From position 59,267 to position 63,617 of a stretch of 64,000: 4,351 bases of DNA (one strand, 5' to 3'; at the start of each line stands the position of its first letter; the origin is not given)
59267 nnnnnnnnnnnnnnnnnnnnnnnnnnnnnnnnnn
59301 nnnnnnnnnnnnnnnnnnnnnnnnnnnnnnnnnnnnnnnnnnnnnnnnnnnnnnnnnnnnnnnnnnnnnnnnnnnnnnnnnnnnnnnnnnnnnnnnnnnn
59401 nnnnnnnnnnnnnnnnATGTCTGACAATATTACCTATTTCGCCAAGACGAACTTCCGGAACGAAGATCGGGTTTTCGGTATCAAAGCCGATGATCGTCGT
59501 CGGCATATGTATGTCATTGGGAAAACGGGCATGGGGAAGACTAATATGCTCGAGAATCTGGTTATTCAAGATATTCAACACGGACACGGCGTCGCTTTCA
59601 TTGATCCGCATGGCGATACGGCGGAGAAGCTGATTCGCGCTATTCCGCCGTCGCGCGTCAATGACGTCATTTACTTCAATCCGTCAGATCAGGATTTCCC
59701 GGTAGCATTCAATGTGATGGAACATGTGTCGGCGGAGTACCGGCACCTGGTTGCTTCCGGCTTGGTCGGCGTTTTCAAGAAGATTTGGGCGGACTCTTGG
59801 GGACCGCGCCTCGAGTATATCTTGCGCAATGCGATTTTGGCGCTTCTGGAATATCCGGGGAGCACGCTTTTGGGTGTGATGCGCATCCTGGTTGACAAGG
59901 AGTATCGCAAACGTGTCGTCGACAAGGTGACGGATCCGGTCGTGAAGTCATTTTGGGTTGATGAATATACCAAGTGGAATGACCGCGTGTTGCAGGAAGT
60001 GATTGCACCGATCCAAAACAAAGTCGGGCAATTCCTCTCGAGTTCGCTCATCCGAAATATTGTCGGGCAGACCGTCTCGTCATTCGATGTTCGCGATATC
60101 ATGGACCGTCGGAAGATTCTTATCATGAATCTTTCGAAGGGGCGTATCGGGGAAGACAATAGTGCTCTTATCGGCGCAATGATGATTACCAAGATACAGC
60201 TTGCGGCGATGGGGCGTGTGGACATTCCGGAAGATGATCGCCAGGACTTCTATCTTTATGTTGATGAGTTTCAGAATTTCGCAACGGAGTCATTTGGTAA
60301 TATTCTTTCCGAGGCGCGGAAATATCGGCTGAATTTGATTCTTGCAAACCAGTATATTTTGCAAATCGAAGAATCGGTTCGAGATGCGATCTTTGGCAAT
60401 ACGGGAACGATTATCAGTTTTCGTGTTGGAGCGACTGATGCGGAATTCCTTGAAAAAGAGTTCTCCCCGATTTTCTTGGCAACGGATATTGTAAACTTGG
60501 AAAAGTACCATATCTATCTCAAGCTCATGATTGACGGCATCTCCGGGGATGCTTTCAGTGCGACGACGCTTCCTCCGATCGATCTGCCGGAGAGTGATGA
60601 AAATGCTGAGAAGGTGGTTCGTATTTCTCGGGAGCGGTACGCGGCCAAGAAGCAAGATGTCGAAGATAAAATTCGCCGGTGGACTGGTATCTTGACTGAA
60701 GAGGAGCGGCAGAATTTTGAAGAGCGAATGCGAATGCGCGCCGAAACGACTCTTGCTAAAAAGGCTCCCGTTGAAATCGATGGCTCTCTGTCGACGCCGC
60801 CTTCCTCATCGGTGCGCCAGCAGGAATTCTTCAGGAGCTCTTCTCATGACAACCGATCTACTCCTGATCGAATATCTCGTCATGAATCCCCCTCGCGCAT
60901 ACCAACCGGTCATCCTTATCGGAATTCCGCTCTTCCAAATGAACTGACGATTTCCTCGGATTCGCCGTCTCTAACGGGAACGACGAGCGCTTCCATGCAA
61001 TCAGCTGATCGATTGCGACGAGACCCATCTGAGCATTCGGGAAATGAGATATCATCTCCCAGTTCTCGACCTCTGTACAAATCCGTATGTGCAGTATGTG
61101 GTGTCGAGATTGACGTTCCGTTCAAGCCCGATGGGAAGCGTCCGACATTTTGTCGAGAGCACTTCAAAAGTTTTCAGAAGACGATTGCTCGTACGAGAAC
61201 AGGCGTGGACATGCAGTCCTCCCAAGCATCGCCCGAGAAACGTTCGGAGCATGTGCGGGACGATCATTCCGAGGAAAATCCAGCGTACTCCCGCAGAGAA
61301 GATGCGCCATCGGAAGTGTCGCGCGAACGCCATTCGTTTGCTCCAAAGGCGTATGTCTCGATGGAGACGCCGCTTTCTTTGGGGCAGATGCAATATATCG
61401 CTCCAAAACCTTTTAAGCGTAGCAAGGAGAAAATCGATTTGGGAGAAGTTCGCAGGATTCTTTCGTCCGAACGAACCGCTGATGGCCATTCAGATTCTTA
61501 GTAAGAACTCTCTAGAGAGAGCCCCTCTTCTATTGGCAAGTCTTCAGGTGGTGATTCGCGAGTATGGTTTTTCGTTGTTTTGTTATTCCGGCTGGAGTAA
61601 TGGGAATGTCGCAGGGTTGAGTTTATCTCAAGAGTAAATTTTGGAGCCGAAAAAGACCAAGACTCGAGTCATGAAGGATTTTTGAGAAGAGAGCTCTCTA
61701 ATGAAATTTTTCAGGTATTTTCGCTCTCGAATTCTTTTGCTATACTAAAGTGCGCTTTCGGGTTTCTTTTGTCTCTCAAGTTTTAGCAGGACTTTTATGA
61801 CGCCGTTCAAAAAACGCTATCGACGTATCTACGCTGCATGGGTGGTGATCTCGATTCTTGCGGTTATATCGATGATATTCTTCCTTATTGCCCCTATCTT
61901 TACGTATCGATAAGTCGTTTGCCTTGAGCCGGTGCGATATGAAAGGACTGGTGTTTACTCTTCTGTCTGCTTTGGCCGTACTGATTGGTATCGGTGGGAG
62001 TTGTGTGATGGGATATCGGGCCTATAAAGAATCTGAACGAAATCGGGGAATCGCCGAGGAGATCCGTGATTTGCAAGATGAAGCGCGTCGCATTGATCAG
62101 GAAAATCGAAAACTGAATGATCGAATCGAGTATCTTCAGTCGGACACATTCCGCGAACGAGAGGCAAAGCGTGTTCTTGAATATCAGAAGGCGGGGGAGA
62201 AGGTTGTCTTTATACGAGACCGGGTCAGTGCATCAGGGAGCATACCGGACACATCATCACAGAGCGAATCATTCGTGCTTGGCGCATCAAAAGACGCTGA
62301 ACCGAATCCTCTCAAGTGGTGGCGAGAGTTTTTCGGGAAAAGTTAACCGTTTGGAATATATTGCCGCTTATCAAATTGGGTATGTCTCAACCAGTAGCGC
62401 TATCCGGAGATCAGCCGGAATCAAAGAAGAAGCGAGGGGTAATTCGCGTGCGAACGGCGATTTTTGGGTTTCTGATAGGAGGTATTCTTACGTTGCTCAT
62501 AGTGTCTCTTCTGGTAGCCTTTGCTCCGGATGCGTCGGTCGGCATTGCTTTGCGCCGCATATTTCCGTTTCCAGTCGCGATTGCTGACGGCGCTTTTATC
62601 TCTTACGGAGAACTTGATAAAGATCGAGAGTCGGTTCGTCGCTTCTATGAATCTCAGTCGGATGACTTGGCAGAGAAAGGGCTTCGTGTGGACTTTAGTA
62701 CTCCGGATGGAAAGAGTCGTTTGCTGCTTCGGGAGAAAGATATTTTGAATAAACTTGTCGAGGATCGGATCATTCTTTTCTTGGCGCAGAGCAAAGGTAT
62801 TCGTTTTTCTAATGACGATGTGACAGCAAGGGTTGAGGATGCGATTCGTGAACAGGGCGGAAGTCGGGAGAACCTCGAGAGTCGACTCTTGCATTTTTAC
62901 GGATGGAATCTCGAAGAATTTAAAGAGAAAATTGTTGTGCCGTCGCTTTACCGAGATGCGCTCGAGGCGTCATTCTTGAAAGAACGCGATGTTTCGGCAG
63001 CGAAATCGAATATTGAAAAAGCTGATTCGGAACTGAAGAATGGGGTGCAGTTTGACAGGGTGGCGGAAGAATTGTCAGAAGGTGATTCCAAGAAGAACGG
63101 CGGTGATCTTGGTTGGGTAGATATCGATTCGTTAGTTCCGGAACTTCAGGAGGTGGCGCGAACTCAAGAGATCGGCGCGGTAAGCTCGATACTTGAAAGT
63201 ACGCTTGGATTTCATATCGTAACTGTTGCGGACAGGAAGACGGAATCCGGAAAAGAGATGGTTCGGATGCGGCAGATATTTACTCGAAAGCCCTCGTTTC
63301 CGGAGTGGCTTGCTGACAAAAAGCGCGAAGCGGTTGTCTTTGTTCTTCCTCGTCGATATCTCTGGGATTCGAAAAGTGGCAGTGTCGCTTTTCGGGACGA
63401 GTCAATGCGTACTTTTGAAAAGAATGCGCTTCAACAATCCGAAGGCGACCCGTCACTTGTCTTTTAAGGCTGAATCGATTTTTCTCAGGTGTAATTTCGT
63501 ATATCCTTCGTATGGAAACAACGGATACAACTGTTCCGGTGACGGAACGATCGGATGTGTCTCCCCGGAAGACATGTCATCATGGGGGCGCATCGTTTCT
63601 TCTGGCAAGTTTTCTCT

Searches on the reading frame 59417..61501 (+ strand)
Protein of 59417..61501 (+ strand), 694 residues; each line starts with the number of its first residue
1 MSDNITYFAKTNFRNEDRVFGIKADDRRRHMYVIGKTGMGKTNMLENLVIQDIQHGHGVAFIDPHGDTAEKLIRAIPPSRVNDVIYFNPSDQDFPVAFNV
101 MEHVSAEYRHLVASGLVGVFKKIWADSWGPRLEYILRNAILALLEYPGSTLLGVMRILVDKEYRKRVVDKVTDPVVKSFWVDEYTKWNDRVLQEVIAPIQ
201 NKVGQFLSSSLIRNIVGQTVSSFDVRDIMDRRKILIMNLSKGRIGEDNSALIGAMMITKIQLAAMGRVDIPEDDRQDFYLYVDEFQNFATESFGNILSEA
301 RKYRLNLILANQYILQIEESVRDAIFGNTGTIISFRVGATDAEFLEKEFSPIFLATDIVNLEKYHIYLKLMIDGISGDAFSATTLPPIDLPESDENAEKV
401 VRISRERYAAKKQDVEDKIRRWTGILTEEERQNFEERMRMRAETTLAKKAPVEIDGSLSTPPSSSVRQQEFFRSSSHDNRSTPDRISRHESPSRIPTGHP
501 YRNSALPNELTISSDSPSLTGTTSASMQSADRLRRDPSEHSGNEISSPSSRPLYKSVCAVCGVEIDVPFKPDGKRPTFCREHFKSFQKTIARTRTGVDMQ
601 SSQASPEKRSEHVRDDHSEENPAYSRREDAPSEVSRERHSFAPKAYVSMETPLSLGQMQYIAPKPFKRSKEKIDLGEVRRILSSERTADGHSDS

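Call 91: search_protein_families(library=pfam, proteins=[window:59417-61501:+], max_evalue=0.0001)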
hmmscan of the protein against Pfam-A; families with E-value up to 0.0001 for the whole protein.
window:59417-61501:+ (694 aa): 5 families
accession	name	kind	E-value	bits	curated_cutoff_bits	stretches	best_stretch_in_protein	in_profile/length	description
PF10412.15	TrwB_AAD_bind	-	1.2e-09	38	20.5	1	25-319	12-288/387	Type IV secretion-system coupling protein DNA-binding domain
PF23477.1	zf_Tbcl_2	-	1.7e-09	37.7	27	1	551-584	1-34/37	Probable treble clef zinc finger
PF01935.23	DUF87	-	1.4e-06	29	23.2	1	28-244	23-206/220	Helicase HerA, central domain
PF12696.13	TraG-D_C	-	1.3e-05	25.5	22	1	279-346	3-73/126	TraM recognition site of TraD and TraG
PF13401.12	AAA_22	-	7.2e-05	23.6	27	0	27-75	4-53/130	AAA domain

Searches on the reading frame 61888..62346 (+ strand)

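Call 91: search_protein_families(library=pfam, proteins=[window:61888-62346:+], max_evalue=0.0001)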
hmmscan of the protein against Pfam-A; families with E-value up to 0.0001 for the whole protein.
window:61888-62346:+ (152 aa): 1 family
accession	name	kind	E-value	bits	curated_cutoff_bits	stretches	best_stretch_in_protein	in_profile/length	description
PF04977.20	DivIC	-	2.8e-06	27.5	28.9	1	53-109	20-77/80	Septum formation initiator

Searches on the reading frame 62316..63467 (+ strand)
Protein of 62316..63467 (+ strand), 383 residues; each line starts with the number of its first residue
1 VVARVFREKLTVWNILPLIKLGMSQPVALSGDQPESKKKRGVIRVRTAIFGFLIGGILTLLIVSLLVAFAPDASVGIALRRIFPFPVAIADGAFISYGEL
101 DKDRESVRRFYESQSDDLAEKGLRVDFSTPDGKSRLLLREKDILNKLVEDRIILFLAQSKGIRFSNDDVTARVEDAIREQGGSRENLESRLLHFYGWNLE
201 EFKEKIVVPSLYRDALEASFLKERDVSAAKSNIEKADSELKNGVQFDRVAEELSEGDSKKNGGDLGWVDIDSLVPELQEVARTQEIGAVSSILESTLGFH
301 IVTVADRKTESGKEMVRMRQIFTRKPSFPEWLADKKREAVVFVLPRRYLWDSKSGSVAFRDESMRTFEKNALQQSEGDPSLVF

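Call 91: search_protein_families(library=pfam, proteins=[window:62316-63467:+], max_evalue=0.0001)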
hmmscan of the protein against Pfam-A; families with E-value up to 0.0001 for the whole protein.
window:62316-63467:+ (383 aa): 4 families
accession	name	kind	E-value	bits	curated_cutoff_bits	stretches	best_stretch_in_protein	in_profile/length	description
PF00639.27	Rotamase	-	5.4e-17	63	21.7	1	223-305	12-96/97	PPIC-type PPIASE domain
PF13616.12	Rotamase_3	-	8.1e-15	55.8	22.5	1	224-308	31-116/116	PPIC-type PPIASE domain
PF13145.12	Rotamase_2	-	6.2e-06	27.5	27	0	231-311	33-112/121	PPIC-type PPIASE domain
PF13624.11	SurA_N_3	-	9.4e-05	22.7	27.2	0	57-204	13-150/162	SurA-like N-terminal domain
